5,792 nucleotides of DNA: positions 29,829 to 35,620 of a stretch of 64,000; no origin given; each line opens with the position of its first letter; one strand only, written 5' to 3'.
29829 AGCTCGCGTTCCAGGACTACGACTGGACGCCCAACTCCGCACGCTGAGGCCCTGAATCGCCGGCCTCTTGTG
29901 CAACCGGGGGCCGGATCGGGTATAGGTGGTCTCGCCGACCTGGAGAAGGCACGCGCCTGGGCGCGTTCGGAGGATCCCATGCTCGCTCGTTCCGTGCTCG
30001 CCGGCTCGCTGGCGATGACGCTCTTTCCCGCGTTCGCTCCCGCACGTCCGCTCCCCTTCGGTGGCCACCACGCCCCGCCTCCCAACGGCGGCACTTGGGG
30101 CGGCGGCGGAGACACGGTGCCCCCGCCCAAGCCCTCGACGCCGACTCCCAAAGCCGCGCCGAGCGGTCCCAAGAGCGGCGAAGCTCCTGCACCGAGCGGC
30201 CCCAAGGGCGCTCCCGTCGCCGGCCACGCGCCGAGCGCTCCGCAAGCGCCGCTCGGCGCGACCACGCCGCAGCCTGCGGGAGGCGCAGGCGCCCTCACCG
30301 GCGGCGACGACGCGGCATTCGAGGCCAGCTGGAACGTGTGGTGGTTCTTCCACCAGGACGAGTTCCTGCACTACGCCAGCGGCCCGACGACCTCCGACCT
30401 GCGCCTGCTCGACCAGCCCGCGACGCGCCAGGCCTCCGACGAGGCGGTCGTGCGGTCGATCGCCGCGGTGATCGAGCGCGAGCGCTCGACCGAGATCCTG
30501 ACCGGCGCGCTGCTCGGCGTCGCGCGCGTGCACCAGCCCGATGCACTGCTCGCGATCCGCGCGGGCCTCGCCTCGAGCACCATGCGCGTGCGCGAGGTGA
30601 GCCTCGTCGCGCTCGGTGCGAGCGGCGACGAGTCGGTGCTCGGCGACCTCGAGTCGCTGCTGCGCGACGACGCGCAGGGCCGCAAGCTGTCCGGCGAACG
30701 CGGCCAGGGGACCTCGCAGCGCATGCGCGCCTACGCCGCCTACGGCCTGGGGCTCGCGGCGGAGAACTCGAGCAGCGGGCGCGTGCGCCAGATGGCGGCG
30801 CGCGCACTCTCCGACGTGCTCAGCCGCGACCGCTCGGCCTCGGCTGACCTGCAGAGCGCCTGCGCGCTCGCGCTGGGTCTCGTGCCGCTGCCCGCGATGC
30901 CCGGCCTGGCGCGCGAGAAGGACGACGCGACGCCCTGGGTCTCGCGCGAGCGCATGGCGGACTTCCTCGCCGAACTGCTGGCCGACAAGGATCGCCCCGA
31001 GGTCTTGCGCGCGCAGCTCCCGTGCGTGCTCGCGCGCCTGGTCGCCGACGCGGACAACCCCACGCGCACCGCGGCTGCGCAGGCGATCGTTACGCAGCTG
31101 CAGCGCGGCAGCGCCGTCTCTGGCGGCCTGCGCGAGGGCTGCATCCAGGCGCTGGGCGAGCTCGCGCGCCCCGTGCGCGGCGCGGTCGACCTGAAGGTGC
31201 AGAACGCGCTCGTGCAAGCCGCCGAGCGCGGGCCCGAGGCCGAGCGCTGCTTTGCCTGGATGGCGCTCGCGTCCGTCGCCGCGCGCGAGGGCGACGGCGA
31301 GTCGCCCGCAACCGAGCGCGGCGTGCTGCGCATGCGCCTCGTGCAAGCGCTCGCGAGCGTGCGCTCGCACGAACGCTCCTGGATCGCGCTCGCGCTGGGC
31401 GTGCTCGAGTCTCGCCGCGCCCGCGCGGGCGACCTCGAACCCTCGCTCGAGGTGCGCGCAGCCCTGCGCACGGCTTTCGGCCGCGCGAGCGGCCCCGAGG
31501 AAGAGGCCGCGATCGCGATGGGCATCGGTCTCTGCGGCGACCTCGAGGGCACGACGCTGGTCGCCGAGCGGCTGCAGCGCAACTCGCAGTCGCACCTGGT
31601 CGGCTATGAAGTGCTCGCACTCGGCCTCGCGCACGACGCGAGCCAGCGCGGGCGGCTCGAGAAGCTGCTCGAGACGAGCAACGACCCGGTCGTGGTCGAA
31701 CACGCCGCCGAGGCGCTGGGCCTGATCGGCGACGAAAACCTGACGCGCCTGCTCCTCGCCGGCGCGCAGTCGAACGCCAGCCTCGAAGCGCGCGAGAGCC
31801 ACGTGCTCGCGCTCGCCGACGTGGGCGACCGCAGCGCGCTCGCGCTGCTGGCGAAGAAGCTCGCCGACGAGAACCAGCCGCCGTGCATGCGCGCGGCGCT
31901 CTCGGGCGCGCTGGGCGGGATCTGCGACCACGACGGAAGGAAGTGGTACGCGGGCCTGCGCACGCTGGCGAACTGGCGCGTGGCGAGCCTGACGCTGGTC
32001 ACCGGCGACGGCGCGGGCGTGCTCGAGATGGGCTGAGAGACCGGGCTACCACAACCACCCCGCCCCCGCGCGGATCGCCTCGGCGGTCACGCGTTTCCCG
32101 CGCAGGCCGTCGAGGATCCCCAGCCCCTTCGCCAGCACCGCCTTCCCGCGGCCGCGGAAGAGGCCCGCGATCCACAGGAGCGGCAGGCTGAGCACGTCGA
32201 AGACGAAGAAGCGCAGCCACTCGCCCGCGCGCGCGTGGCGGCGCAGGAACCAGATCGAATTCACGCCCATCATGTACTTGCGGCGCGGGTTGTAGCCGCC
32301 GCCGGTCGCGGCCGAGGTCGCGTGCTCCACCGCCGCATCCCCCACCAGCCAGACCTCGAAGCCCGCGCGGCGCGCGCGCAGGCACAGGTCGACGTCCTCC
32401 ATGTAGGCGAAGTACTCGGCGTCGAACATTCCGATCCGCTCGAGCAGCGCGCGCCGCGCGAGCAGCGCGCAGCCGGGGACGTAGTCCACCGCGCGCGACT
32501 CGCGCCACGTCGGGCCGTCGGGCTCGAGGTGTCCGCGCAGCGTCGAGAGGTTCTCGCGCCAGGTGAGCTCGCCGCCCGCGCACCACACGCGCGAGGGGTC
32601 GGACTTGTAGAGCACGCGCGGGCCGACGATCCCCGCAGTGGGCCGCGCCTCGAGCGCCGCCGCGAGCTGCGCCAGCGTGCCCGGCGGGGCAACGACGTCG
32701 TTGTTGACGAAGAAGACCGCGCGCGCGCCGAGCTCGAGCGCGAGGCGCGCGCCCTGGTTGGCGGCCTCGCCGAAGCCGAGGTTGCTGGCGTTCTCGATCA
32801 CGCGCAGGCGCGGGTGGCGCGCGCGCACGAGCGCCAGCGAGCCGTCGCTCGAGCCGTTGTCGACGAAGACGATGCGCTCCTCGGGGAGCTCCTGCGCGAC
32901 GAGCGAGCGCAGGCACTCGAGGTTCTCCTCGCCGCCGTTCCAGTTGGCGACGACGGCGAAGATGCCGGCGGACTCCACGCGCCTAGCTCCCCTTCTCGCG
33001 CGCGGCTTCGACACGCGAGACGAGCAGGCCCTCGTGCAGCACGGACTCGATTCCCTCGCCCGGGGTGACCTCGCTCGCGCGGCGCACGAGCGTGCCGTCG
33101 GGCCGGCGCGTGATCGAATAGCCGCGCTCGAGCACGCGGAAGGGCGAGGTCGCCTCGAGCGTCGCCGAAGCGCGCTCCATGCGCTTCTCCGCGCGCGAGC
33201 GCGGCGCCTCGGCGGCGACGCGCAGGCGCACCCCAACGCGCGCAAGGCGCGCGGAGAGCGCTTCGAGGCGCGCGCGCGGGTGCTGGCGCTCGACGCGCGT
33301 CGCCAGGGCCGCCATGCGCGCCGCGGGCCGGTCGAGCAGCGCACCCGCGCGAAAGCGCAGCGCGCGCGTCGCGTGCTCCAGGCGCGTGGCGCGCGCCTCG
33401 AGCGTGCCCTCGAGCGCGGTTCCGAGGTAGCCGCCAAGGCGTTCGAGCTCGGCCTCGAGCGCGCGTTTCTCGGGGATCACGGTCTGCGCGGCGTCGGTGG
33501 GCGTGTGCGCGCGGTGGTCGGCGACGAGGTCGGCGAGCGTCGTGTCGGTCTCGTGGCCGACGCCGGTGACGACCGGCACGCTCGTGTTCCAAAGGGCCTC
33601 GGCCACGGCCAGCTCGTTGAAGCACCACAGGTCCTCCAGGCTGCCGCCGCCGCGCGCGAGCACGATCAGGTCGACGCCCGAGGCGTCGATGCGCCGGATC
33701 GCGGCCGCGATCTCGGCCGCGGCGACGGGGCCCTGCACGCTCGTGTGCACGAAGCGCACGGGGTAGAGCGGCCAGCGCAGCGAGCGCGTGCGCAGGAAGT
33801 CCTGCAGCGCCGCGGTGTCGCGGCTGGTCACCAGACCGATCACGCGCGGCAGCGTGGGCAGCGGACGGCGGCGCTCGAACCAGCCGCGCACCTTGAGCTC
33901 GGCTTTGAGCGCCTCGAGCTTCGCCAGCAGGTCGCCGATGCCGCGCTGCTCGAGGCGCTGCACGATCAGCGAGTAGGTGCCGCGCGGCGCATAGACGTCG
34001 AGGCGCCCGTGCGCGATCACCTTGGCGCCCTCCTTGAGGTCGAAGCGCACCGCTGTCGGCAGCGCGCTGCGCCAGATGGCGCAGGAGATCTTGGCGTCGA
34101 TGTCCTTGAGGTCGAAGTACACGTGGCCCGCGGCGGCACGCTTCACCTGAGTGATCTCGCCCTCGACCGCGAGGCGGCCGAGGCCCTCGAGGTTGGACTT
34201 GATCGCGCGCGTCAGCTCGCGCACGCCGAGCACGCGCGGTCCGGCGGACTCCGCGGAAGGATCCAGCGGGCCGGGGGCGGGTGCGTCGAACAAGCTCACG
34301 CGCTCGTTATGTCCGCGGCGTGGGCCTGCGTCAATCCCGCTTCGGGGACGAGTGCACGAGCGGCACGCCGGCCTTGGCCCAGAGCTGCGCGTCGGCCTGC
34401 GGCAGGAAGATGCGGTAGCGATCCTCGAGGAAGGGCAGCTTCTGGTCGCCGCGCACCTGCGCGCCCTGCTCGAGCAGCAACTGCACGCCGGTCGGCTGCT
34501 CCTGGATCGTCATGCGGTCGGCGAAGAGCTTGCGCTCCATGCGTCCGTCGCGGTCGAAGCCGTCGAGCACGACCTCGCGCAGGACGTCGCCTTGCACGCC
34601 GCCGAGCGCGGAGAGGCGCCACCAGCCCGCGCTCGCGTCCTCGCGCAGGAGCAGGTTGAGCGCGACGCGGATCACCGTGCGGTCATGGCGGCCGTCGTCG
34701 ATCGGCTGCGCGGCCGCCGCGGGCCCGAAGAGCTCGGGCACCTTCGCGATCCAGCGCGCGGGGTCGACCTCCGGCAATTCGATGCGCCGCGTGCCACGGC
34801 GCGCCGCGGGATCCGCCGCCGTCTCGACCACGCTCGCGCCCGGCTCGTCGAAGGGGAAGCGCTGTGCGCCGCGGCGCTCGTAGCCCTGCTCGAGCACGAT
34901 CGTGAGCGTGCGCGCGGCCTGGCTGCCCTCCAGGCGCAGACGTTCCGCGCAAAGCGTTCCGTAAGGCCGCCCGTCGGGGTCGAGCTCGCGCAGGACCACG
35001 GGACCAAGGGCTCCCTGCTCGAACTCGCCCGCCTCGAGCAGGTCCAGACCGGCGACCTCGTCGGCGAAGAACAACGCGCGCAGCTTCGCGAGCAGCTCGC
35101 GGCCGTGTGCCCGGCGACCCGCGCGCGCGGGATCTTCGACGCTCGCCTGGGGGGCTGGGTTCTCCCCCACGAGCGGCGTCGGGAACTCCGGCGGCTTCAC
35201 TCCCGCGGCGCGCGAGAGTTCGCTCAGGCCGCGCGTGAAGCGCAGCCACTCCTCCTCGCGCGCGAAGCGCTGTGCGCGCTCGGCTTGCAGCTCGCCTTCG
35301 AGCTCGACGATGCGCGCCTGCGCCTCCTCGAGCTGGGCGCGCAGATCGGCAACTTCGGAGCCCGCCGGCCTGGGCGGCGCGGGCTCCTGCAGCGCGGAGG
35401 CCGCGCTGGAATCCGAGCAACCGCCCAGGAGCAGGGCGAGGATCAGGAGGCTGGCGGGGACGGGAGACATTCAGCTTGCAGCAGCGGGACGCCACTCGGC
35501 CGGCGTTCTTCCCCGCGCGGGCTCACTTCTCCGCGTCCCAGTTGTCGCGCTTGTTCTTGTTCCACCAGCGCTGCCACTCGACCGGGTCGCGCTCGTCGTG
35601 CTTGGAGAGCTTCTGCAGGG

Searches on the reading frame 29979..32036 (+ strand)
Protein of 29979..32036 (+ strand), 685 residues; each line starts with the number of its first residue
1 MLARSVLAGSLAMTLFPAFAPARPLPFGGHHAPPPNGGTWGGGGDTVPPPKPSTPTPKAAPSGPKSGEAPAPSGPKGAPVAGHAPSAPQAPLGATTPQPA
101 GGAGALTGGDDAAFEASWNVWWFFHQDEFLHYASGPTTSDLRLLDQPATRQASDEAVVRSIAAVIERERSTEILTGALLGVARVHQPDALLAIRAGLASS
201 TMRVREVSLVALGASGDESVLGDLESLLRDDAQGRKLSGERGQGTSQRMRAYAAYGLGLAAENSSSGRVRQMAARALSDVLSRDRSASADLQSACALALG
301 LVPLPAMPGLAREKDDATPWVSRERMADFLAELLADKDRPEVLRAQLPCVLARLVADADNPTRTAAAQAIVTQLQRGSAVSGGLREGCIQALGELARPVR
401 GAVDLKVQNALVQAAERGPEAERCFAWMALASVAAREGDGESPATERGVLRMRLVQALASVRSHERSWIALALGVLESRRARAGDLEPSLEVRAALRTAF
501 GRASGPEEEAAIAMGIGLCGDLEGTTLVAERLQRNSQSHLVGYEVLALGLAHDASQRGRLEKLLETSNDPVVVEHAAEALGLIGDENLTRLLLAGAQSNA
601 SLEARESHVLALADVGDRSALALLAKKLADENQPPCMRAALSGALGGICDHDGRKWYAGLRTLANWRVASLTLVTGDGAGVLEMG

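Call 9: search_protein_families(library=pfam, proteins=[window:29979-32036:+], max_evalue=0.01)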
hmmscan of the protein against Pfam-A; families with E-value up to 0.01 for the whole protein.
window:29979-32036:+ (685 aa): 2 families
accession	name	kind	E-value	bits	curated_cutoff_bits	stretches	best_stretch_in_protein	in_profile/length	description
PF13646.12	HEAT_2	-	9.9e-11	42.2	27.7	2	546-613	22-88/88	HEAT repeats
PF02985.28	HEAT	-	1.2e-05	25.6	23.5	0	347-371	2-25/31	HEAT repeat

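Call 10: search_protein_families(library=ncbifam, proteins=[window:29979-32036:+], max_evalue=0.01)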
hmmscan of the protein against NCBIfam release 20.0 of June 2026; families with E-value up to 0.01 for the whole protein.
window:29979-32036:+ (685 aa): 0 families

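Call 67: find_related_loci(query=window:29979-32036:+, collection=metagenome_contigs, flank=8000)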
Query window:29979-32036:+ (685 aa) in metagenome_contigs; peptide patterns used: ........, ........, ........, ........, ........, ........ (x = any residue, [..] = any of these).
253 stretches matched a pattern; 1 encode a relative of the query (tblastn E <= 1e-3); 1 distinct loci.
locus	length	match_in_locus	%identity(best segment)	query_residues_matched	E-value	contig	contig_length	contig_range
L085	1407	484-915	54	1-145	3e-32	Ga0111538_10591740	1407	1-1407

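Call 81: search_protein_families(library=padloc, proteins=[window:29979-32036:+], max_evalue=0.01)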
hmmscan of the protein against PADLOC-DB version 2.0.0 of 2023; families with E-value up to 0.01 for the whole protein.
window:29979-32036:+ (685 aa): 0 families

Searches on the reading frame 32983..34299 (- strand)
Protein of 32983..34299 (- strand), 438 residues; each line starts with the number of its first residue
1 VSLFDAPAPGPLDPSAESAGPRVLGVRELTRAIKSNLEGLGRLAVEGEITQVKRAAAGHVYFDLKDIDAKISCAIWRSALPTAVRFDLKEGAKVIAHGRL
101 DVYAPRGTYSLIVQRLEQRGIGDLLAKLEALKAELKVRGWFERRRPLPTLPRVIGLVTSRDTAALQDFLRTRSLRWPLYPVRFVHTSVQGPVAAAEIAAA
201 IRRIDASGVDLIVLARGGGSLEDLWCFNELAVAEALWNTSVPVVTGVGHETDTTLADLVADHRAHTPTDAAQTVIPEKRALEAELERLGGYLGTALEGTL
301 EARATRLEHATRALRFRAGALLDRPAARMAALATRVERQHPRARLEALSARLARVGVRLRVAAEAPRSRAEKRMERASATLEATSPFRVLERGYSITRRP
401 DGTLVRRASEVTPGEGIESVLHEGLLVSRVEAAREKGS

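Call 9: search_protein_families(library=pfam, proteins=[window:32983-34299:-], max_evalue=0.01)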
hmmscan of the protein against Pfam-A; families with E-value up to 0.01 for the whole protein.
window:32983-34299:- (438 aa): 3 families
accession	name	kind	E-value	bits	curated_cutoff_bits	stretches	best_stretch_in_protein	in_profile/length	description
PF02601.20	Exonuc_VII_L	-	3e-80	270.5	35.9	1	142-426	5-312/315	Exonuclease VII, large subunit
PF13742.12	tRNA_anti_2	-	1.5e-26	92.9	27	1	25-116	2-94/95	OB-fold nucleic acid binding domain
PF01336.31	tRNA_anti-codon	-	2.8e-10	40.4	27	1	45-117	3-73/75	OB-fold nucleic acid binding domain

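Call 10: search_protein_families(library=ncbifam, proteins=[window:32983-34299:-], max_evalue=0.01)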
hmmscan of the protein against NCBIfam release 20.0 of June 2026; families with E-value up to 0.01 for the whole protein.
window:32983-34299:- (438 aa): 1 family
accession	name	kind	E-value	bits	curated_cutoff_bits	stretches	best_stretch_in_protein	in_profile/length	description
TIGR00237.1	xseA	equivalog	7.8e-120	400.6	180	1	26-430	2-388/389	exodeoxyribonuclease VII large subunit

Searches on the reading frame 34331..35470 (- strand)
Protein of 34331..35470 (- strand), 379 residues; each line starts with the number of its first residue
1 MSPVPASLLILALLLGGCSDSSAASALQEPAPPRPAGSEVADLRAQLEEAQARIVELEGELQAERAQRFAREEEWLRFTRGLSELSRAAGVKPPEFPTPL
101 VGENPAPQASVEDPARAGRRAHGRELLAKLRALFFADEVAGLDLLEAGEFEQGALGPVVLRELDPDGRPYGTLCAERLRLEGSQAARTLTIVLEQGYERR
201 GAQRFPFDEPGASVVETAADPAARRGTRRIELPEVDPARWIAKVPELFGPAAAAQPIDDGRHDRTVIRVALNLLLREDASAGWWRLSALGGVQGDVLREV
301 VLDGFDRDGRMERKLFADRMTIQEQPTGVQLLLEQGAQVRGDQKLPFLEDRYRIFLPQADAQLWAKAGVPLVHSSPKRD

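Call 9: search_protein_families(library=pfam, proteins=[window:34331-35470:-], max_evalue=0.01)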
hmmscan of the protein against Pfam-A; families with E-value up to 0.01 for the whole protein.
window:34331-35470:- (379 aa): 1 family
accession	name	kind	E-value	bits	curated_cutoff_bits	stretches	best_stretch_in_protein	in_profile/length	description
PF03739.19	LptF_LptG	-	0.0011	18.6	27.9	0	294-350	161-224/353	Lipopolysaccharide export system permease LptF/LptG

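Call 10: search_protein_families(library=ncbifam, proteins=[window:34331-35470:-], max_evalue=0.01)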
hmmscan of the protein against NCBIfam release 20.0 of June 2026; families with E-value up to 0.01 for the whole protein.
window:34331-35470:- (379 aa): 1 family
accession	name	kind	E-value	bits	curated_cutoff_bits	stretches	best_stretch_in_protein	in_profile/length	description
NF046041.1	holin_NGO1622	hypoth_equivalog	0.0041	17.5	75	1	33-84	32-83/89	NGO1622 family putative holin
